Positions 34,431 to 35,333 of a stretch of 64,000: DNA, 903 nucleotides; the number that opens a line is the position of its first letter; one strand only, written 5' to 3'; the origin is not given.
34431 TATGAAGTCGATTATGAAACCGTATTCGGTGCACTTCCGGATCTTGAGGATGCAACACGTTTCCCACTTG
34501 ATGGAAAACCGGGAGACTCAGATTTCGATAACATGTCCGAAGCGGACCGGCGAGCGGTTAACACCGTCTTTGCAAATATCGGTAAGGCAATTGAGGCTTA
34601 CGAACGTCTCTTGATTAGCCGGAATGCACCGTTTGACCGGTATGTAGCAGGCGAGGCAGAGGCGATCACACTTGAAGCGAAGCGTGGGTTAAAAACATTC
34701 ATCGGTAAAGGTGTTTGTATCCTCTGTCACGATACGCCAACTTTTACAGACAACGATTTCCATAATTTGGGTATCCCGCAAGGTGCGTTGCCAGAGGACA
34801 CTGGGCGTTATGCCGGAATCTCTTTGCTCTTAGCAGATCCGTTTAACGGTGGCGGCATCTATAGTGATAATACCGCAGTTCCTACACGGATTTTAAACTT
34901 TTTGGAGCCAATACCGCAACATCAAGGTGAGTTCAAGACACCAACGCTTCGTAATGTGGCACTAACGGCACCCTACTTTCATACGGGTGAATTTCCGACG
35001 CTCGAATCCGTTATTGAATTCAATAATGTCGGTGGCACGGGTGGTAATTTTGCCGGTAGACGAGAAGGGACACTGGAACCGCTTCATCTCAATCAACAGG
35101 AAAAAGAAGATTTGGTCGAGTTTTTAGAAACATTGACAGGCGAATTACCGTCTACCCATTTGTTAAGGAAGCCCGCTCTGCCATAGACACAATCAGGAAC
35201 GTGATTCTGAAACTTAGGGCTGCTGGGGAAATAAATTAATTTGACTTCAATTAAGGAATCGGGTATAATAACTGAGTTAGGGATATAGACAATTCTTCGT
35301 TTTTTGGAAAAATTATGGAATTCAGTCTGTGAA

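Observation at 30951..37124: Co-oriented cluster of FGE-like enzymes, a MauG-type di-haem peroxidase and three paralogous secreted proteins: candidate periplasmic protein-maturation module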

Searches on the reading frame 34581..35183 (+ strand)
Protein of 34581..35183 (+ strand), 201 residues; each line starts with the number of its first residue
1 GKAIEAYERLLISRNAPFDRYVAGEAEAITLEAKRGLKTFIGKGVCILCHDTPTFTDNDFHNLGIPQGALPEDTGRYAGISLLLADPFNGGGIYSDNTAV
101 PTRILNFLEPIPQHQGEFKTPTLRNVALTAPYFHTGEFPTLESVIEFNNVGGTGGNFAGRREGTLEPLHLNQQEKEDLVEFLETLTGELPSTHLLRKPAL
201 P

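Call 21: search_solved_structures(query=window:34581-35183:+, max_evalue=0.01, show_alignments=5)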
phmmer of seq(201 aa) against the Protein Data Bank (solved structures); distinct sequences matched with E-value up to 0.01: 30.
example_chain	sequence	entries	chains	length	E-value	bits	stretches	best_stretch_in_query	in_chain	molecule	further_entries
3o5c_A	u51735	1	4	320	7.3e-18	68.1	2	3-65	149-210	Cytochrome c551 peroxidase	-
6e1c_A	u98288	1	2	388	7.3e-18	68.1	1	3-188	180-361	Di-heme enzyme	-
2c1u_A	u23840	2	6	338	1.7e-17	66.9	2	3-77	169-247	DI-HAEM CYTOCHROME C PEROXIDASE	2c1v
1nml_A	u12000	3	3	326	2.7e-16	63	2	3-77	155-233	di-haem cytochrome c peroxidase | Cytochrome c peroxidase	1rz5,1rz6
4aal_A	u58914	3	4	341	5.7e-16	61.9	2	2-81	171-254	CYTOCHROME C551 PEROXIDASE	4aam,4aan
4aao_A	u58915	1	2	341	5.7e-16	61.9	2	2-81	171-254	CYTOCHROME C551 PEROXIDASE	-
1eb7_A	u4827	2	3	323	4e-14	55.9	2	3-65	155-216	CYTOCHROME C551 PEROXIDASE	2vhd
1iqc_A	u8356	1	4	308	6.6e-14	55.2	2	116-194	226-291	di-heme peroxidase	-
9qdt_A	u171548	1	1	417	9.7e-14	54.6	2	118-146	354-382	Probable cytochrome c peroxidase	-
3hq7_A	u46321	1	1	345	1.4e-13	54.1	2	2-66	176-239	Cytochrome c551 peroxidase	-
3hq6_A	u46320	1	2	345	1.6e-13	53.9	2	2-66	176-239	Cytochrome c551 peroxidase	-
3hq9_A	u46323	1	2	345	1.7e-13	53.9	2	2-66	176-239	Cytochrome c551 peroxidase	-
3hq8_A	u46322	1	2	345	1.7e-13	53.9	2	2-66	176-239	Cytochrome c551 peroxidase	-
1zzh_A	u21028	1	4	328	3e-13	53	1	3-78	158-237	cytochrome c peroxidase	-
3rn0_A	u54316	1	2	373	4.3e-10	42.7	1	15-149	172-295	Methylamine utilization protein MauG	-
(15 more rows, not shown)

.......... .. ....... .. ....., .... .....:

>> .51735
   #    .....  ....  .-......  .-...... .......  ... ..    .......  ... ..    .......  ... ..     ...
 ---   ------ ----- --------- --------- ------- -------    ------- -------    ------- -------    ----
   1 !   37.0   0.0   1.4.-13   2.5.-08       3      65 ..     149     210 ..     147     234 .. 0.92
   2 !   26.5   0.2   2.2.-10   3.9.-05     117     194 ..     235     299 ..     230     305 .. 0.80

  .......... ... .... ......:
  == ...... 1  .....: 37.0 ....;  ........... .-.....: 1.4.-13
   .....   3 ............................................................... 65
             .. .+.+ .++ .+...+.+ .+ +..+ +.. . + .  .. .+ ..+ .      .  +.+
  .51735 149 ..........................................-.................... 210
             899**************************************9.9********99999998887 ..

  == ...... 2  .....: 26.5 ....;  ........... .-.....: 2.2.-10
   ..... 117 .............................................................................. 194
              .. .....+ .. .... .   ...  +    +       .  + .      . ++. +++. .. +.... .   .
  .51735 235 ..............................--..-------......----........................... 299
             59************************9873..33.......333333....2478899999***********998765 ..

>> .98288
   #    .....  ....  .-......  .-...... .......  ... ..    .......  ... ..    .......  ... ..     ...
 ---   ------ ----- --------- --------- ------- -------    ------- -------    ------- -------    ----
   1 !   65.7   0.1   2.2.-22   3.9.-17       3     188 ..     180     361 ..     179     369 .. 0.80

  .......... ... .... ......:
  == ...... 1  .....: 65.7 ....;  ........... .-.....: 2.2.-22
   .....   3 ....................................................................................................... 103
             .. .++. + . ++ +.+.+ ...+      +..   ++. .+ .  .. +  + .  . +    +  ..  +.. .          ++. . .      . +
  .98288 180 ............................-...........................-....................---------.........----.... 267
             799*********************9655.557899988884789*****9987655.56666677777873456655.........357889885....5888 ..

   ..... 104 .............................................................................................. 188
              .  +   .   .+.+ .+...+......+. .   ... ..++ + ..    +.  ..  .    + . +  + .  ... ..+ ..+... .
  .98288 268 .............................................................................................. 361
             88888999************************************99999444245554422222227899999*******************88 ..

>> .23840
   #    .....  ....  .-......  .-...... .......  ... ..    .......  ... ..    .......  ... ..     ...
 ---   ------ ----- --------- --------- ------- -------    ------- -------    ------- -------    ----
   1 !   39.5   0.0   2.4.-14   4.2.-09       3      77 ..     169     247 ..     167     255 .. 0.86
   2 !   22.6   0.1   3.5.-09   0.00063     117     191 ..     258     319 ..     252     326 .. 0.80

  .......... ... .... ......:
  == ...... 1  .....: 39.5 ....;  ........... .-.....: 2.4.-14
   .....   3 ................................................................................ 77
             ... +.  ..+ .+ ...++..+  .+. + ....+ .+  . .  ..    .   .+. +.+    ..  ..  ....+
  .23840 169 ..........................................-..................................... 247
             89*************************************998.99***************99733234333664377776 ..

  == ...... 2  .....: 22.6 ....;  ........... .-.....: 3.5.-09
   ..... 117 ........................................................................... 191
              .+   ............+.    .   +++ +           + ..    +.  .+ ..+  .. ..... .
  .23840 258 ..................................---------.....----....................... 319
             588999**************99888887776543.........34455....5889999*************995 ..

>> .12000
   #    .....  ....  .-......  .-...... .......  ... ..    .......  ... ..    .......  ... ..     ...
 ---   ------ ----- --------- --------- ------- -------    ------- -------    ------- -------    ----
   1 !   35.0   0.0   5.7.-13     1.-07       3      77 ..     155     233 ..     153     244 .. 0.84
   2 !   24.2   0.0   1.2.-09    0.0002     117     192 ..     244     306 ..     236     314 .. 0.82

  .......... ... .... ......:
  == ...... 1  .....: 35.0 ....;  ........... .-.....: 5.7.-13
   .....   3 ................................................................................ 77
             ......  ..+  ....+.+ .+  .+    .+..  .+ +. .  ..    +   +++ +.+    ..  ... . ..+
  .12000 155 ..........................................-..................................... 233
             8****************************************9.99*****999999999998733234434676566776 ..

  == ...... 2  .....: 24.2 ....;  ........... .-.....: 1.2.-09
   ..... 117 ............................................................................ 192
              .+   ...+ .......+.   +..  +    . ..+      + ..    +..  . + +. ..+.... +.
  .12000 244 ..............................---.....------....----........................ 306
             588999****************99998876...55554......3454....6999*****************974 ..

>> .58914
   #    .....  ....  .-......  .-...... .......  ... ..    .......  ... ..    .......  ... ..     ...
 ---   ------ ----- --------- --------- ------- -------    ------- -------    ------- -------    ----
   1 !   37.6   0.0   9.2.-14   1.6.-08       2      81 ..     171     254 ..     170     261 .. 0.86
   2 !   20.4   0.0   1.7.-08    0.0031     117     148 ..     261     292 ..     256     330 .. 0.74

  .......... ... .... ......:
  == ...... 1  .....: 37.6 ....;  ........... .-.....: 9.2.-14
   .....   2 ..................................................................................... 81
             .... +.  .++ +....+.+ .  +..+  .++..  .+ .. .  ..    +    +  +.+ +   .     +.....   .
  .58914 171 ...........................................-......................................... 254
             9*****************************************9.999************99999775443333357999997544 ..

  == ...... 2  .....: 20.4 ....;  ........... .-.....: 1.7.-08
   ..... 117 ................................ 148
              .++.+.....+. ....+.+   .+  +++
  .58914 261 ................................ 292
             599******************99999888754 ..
